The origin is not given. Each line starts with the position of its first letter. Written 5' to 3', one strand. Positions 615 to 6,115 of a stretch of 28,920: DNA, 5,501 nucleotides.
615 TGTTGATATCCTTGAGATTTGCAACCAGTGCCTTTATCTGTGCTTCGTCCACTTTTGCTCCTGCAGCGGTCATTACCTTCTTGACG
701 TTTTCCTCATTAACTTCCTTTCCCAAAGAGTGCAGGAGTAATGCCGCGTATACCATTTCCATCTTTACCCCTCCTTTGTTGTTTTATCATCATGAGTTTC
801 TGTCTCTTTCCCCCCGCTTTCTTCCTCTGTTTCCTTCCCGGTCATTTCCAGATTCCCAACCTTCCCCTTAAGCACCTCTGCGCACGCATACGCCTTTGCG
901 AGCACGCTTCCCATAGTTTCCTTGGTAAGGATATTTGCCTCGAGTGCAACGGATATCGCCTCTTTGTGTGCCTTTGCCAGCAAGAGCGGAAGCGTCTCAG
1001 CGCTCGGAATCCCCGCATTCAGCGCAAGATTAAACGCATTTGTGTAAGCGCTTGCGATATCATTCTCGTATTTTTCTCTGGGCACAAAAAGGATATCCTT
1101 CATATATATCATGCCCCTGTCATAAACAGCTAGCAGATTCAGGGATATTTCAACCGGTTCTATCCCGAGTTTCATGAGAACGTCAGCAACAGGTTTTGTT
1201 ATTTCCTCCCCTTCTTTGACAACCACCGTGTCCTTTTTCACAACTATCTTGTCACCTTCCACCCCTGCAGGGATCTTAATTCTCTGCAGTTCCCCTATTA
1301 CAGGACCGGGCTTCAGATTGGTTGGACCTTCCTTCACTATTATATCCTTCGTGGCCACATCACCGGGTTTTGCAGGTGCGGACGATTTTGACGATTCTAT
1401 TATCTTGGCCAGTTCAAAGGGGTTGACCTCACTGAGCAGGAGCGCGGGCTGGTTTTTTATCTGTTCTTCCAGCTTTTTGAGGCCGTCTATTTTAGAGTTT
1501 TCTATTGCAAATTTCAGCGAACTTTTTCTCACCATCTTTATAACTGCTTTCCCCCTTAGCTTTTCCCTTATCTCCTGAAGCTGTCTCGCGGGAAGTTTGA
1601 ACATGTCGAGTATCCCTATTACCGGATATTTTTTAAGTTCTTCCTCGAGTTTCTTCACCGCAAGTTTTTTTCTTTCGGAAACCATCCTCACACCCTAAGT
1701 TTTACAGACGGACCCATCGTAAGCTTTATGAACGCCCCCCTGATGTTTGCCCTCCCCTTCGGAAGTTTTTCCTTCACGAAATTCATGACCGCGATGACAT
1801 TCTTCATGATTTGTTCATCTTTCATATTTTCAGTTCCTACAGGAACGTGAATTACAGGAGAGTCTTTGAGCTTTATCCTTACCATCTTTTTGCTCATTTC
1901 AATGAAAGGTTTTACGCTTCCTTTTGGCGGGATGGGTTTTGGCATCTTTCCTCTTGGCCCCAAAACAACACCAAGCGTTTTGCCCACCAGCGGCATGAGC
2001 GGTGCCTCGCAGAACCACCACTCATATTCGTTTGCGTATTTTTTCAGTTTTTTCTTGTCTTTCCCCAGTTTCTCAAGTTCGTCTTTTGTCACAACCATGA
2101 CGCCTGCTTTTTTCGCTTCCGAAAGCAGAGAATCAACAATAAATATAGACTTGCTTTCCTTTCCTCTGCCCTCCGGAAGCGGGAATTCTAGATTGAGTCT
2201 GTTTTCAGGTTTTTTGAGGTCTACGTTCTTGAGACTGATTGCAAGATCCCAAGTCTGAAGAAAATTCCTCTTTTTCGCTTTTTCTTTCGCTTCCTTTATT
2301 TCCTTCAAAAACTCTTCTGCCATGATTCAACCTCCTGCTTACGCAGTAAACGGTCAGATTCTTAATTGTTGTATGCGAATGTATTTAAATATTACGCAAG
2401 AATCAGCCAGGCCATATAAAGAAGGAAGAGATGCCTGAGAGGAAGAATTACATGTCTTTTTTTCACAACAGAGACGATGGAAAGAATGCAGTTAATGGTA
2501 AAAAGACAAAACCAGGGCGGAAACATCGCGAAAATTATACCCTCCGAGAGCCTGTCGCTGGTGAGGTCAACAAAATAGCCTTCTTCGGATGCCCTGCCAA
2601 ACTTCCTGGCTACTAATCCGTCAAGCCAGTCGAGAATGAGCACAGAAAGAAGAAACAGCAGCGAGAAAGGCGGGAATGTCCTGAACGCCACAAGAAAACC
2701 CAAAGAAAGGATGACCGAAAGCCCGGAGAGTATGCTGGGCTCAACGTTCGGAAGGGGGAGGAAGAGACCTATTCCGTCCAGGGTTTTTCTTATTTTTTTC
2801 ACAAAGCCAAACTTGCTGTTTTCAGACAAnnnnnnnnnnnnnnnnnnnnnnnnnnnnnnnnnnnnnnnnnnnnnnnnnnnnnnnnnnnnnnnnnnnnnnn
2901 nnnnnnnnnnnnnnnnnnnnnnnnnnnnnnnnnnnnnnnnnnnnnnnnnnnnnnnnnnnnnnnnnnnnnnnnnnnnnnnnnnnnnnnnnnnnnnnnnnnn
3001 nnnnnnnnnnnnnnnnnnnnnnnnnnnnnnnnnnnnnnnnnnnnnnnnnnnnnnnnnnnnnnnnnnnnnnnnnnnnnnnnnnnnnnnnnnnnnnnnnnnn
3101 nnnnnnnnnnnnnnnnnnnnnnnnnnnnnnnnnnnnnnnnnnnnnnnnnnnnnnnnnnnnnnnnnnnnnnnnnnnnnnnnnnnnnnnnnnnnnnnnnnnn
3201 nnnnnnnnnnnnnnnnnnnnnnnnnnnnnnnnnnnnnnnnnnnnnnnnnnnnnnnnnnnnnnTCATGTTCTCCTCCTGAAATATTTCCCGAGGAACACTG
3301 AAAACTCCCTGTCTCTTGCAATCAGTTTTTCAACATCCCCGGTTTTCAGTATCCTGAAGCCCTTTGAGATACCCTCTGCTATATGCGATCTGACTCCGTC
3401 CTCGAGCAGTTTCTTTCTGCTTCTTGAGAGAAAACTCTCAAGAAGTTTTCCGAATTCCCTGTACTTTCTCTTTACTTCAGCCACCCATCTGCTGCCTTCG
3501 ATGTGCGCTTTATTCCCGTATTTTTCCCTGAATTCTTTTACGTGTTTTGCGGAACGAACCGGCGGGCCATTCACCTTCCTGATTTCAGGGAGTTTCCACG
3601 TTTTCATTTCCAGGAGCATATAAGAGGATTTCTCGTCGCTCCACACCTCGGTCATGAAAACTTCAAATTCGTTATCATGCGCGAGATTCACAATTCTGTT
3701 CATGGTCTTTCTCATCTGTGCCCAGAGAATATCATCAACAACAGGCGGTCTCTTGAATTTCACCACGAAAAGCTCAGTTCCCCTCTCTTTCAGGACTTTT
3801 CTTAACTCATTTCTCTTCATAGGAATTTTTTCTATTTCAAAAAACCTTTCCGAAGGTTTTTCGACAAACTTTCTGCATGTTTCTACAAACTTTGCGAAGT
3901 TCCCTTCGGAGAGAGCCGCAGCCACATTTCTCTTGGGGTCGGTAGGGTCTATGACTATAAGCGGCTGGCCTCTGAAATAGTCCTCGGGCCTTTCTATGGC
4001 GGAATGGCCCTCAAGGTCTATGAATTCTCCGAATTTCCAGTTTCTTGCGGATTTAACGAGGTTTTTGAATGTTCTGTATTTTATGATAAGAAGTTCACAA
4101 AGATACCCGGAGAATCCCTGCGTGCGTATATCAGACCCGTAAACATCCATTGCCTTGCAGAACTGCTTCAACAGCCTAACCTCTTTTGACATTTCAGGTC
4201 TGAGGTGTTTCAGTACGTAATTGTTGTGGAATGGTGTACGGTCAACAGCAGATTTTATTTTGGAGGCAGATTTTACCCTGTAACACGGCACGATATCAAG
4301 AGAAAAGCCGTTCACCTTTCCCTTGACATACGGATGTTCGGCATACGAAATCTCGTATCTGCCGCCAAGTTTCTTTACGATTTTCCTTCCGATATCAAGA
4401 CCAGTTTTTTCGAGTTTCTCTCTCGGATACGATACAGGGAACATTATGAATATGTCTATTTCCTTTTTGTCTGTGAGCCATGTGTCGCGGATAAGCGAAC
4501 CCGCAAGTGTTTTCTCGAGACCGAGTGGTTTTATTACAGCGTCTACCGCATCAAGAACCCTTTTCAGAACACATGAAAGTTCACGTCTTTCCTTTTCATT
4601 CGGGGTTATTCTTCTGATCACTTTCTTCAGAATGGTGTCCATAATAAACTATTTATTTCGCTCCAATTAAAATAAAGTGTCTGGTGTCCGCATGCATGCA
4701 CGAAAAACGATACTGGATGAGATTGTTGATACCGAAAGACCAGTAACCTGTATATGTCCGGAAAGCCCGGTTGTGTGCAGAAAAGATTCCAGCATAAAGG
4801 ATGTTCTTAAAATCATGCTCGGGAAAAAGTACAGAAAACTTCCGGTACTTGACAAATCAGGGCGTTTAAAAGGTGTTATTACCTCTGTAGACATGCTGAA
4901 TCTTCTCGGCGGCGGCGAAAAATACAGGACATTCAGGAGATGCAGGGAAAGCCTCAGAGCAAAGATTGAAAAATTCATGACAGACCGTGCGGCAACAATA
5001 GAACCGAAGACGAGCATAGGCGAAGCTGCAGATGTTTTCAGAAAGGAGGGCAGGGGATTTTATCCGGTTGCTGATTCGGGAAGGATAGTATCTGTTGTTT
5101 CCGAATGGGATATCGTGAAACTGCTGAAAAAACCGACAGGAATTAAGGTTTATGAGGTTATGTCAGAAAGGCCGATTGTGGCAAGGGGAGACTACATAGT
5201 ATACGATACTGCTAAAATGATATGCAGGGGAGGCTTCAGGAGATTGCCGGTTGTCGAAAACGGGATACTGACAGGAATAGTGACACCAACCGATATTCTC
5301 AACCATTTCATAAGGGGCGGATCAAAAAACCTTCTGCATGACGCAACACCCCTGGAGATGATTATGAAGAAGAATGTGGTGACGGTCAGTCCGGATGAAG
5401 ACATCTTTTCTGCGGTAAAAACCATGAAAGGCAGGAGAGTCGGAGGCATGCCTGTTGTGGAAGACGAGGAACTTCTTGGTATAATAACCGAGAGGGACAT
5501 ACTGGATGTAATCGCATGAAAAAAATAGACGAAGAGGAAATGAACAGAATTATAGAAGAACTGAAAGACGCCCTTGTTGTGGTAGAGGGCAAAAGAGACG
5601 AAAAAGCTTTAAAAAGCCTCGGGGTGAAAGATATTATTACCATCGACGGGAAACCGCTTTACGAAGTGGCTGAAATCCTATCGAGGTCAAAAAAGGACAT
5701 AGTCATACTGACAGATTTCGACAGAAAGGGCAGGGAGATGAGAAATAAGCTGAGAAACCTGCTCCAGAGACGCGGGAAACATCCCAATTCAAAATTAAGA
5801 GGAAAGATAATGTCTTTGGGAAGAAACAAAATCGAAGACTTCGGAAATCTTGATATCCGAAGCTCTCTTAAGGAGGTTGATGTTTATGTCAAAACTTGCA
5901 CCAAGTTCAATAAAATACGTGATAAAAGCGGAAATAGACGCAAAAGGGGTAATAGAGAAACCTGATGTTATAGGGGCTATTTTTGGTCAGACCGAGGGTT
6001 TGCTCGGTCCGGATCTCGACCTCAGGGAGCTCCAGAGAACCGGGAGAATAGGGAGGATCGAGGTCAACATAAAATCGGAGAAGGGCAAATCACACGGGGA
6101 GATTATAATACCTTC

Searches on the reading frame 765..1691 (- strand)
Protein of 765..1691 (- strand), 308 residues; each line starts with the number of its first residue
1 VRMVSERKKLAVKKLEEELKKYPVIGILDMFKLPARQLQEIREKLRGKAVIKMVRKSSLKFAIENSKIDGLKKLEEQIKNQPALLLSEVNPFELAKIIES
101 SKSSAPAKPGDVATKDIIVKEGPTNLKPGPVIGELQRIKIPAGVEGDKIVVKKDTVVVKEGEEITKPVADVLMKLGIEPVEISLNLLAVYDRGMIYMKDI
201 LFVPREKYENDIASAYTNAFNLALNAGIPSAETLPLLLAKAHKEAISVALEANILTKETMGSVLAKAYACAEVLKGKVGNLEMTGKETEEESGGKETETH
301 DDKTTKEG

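Call 27: search_protein_families(library=pfam, proteins=[window:765-1691:-])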
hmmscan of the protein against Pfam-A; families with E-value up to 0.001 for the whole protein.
window:765-1691:- (308 aa): 2 families
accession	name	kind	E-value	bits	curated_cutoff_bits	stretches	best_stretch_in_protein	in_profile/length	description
PF00466.25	Ribosomal_L10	-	6.7e-20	71.5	22.8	1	4-101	2-98/100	Ribosomal protein L10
PF17777.6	RL10P_insert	-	1.1e-16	60.9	29.1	1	107-177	1-71/71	Insertion domain in 60S ribosomal protein L10P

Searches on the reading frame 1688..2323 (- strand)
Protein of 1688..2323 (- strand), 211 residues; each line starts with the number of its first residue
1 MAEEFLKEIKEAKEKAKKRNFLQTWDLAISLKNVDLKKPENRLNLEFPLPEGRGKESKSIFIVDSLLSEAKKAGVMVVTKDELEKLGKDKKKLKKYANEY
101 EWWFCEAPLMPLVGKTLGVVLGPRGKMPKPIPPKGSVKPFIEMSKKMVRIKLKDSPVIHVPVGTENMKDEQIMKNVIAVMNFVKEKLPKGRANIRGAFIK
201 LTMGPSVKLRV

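Call 27: search_protein_families(library=pfam, proteins=[window:1688-2323:-])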
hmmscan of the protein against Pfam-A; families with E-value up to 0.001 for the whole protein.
window:1688-2323:- (211 aa): 1 family
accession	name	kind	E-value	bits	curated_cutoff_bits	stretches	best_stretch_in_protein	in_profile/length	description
PF00687.26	Ribosomal_L1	-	9.9e-47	159.5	32.2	1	15-205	3-198/198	Ribosomal protein L1p/L10e family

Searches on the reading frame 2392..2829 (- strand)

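Call 27: search_protein_families(library=pfam, proteins=[window:2392-2829:-])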
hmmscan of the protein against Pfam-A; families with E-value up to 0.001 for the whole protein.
window:2392-2829:- (145 aa): 1 family
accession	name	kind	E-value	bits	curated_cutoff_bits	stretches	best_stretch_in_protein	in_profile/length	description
PF01066.26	CDP-OH_P_transf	-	4.9e-10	40.4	22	1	31-123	4-95/152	CDP-alcohol phosphatidyltransferase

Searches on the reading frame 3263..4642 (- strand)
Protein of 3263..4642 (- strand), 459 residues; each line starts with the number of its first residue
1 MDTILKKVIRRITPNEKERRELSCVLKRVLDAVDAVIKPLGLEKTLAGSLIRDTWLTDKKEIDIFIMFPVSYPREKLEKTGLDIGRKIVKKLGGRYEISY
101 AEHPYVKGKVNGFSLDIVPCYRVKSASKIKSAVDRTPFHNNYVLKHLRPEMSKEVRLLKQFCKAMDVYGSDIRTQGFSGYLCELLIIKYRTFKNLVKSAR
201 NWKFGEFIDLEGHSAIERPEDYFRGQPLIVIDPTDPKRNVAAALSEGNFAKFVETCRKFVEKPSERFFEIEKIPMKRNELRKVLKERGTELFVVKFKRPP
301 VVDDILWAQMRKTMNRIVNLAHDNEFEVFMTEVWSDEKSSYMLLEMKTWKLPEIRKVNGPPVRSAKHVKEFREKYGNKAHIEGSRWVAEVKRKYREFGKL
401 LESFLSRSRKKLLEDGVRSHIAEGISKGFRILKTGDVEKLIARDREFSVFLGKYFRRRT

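Call 27: search_protein_families(library=pfam, proteins=[window:3263-4642:-])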
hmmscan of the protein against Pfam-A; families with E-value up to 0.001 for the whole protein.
window:3263-4642:- (459 aa): 3 families
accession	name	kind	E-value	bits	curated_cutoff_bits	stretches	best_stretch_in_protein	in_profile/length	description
PF09249.16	tRNA_NucTransf2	-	2.7e-44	150.5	27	1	154-269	2-113/113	tRNA nucleotidyltransferase, second domain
PF21133.2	CAA_C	-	1.1e-34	119.6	22.2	1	287-433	1-143/144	CCA-adding enzyme, C-terminal domain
PF01909.29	NTP_transf_2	-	1e-07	32.7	21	1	42-139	15-93/93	Nucleotidyltransferase domain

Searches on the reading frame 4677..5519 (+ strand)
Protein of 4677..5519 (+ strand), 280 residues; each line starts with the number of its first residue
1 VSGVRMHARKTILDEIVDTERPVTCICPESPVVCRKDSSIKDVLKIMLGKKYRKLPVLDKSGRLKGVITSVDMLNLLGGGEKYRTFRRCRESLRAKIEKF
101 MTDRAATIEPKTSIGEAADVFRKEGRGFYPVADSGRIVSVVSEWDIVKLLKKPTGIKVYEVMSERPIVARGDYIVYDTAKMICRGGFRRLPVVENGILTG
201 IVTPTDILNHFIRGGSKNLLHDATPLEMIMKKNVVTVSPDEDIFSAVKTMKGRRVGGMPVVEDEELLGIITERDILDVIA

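Call 27: search_protein_families(library=pfam, proteins=[window:4677-5519:+])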
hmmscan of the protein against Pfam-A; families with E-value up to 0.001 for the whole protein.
window:4677-5519:+ (280 aa): 1 family
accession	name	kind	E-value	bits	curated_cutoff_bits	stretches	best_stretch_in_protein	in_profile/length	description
PF00571.33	CBS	-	9.3e-49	164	24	4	229-279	4-55/57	CBS domain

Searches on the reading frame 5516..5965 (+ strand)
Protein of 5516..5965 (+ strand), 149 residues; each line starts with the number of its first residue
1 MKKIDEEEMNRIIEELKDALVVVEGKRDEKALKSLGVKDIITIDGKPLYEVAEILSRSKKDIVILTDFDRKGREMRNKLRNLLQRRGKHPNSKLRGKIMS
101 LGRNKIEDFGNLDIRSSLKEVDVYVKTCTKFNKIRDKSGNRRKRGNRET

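Call 27: search_protein_families(library=pfam, proteins=[window:5516-5965:+])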
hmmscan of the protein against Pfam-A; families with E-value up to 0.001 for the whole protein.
window:5516-5965:+ (149 aa): 3 families
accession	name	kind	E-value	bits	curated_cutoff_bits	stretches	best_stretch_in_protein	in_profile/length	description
PF01751.28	Toprim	-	4.2e-09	36.9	23.1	1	20-87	2-82/96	Toprim domain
PF13662.12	Toprim_4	-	6.6e-06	26.7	25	1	19-85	2-76/85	Toprim domain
PF13155.12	Toprim_2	-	2e-05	25.3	22.1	1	21-87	1-70/88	Toprim-like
